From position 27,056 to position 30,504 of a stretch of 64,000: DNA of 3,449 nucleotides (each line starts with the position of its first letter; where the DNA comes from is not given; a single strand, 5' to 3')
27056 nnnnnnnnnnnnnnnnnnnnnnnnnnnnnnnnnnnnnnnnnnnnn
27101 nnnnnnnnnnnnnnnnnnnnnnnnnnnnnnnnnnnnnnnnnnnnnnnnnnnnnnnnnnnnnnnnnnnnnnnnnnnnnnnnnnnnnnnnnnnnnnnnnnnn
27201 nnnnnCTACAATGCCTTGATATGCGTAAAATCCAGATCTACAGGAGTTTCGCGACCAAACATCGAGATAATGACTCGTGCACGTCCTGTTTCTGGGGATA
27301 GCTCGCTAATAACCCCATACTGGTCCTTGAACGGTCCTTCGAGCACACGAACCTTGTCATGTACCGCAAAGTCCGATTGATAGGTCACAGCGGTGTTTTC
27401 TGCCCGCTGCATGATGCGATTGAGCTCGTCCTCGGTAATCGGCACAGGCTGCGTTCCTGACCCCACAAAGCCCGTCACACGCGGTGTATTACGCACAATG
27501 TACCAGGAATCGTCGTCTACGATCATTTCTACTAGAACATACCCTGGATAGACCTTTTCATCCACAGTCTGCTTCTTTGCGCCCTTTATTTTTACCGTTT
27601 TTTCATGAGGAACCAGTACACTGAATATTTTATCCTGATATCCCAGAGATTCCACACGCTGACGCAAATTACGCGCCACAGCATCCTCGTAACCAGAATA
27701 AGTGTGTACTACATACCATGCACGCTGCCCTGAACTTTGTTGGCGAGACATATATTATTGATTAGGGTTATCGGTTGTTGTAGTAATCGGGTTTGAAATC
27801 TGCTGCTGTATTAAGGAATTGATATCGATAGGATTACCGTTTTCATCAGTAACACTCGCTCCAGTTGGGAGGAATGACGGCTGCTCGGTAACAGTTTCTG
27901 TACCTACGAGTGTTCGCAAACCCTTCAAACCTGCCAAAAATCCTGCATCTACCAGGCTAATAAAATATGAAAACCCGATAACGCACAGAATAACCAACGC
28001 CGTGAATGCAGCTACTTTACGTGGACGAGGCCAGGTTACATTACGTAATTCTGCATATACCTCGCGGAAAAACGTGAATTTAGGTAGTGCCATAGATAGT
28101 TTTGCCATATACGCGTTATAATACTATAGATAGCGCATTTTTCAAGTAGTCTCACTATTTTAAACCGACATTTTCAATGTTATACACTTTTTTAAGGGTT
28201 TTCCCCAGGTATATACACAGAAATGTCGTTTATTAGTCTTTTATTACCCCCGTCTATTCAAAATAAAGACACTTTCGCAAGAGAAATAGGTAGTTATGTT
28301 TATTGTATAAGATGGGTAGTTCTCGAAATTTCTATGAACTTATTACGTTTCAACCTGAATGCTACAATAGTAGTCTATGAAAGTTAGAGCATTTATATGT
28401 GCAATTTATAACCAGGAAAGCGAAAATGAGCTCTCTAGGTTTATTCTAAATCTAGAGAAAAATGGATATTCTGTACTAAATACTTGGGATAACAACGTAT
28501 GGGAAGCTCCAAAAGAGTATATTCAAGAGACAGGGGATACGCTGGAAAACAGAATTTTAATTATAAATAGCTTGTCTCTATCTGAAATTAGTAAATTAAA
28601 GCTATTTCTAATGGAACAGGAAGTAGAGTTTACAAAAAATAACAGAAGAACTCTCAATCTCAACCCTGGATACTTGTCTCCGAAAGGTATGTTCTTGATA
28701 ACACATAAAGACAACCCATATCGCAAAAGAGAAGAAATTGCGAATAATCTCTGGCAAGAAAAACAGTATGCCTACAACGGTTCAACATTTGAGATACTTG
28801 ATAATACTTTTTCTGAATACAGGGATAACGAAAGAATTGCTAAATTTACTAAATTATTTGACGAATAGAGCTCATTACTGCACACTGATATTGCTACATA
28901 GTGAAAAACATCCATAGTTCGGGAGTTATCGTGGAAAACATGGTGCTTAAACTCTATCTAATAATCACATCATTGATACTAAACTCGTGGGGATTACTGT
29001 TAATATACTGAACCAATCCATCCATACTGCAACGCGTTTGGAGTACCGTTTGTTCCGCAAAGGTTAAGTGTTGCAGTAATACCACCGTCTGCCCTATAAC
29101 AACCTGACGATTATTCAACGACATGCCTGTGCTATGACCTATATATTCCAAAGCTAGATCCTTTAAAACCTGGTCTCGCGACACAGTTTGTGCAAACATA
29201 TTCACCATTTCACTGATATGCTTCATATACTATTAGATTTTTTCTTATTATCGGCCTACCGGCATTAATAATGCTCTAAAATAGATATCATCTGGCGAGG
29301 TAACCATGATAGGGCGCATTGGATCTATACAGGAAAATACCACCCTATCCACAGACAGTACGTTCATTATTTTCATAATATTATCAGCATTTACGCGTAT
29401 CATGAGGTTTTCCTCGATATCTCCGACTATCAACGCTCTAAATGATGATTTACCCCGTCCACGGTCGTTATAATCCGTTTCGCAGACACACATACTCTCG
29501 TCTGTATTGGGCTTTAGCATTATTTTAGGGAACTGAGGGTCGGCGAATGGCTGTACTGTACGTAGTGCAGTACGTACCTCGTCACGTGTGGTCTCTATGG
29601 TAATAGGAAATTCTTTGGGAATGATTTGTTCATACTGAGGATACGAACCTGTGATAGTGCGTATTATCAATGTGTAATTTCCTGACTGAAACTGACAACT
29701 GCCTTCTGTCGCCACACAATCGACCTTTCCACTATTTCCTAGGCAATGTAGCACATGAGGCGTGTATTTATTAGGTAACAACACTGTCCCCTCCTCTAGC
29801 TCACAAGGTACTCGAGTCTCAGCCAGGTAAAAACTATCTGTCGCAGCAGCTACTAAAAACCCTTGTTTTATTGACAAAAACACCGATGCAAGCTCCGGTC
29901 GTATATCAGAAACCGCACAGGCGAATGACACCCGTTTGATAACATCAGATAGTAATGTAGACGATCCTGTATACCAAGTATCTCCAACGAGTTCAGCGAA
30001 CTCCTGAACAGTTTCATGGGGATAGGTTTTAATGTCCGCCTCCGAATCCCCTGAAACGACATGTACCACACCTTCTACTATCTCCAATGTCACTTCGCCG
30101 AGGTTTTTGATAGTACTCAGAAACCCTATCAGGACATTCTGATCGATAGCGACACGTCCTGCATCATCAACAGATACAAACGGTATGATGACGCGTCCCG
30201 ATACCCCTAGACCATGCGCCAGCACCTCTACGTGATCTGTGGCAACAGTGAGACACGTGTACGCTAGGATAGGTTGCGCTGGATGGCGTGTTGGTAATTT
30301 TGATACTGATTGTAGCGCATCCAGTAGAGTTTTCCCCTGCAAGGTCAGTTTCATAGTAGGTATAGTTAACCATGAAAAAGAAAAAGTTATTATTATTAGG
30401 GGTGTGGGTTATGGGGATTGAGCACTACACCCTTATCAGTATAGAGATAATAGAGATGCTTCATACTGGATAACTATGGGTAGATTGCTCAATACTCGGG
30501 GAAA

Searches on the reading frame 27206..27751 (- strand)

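Call 17: search_protein_families(library=pfam, proteins=[window:27206-27751:-], max_evalue=0.001)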
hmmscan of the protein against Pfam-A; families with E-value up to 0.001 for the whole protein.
window:27206-27751:- (181 aa): 2 families
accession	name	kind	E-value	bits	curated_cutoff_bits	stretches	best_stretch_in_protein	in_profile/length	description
PF02357.24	NusG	-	2.3e-29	102.2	22.2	1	11-114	2-93/93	Transcription termination factor nusG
PF00467.35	KOW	-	5.5e-06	26.4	22.3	1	132-162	3-31/32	KOW motif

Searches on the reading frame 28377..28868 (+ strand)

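Call 17: search_protein_families(library=pfam, proteins=[window:28377-28868:+], max_evalue=0.001)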
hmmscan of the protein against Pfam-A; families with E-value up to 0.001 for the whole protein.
window:28377-28868:+ (163 aa): 1 family
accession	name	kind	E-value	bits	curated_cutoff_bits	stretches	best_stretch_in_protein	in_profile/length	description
PF14385.11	DUF4416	-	3.6e-16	60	27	1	6-160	6-158/162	Domain of unknown function (DUF4416)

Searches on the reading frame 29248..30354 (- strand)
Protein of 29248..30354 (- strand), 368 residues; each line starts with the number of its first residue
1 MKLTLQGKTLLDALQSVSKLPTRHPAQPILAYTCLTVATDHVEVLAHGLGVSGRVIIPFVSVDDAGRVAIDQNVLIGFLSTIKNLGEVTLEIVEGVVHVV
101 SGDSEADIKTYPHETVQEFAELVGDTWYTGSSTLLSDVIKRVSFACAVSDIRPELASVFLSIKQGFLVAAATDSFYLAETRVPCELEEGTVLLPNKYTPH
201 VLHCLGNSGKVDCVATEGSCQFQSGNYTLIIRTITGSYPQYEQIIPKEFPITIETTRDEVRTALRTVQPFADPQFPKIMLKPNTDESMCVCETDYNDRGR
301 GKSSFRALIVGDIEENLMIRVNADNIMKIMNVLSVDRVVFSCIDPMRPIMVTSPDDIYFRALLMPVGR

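Call 17: search_protein_families(library=pfam, proteins=[window:29248-30354:-], max_evalue=0.001)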
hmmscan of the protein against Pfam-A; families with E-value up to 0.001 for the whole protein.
window:29248-30354:- (368 aa): 3 families
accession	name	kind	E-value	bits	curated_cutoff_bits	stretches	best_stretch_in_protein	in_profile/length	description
PF02767.21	DNA_pol3_beta_2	-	6.9e-13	49.3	27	1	133-240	5-116/116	DNA polymerase III beta subunit, central domain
PF00712.24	DNA_pol3_beta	-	1.7e-12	48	24.4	1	1-114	1-114/120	DNA polymerase III beta subunit, N-terminal domain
PF02768.20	DNA_pol3_beta_3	-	3.7e-06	27.2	27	1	243-366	2-120/121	DNA polymerase III beta subunit, C-terminal domain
